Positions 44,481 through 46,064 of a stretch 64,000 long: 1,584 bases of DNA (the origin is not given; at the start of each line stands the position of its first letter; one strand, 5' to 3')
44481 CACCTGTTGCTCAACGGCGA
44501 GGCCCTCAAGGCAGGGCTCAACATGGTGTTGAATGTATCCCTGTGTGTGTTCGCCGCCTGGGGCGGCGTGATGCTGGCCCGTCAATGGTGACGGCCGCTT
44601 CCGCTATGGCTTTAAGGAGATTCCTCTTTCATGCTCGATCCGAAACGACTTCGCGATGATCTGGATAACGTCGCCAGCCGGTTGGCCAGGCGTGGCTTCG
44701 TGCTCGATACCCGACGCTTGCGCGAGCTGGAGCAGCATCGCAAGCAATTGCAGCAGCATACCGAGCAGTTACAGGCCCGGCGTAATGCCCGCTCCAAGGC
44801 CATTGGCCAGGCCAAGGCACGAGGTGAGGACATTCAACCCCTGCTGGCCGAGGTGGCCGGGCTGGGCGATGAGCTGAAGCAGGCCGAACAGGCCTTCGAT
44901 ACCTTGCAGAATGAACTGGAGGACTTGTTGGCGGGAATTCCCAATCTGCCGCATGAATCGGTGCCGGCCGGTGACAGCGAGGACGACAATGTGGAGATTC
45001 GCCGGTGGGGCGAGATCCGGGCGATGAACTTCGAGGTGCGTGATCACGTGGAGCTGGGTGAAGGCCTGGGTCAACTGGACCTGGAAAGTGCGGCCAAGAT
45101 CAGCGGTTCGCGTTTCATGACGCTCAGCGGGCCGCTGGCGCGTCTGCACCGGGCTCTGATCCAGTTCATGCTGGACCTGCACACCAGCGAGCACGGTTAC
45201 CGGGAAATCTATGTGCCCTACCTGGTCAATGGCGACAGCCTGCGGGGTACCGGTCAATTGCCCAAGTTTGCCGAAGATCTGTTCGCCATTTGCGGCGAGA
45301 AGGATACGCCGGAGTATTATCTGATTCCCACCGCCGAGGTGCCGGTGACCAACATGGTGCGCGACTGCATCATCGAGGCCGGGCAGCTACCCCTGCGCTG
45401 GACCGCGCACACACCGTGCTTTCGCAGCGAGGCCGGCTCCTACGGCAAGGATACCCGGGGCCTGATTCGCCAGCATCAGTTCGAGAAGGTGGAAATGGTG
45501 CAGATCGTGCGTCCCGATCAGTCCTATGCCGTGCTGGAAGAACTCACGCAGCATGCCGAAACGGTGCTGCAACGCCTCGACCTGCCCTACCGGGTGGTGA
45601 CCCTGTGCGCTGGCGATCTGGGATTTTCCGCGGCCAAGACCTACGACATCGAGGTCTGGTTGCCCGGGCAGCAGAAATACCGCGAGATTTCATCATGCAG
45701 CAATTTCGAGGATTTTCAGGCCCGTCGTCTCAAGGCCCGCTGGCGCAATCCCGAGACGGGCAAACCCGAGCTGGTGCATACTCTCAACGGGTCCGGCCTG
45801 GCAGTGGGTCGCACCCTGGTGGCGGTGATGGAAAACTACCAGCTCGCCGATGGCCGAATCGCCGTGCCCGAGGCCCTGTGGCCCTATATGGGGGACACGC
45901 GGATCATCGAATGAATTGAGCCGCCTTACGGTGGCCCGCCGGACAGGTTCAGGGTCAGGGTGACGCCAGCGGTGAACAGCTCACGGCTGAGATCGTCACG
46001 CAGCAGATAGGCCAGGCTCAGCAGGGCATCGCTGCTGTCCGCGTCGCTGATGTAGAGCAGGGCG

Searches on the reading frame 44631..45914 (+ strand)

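Call 27: search_protein_families(library=pfam, proteins=[window:44631-45914:+], max_evalue=0.00001)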
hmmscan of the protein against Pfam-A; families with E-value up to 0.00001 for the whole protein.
window:44631-45914:+ (427 aa): 2 families
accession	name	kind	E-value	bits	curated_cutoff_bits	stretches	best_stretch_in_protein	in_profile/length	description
PF00587.30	tRNA-synt_2b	-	1.3e-42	146.4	29.3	1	226-403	8-179/179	tRNA synthetase class II core domain (G, H, P, S and T)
PF02403.27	Seryl_tRNA_N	-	1.5e-31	109.2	28.2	1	1-107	1-108/108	Seryl-tRNA synthetase N-terminal domain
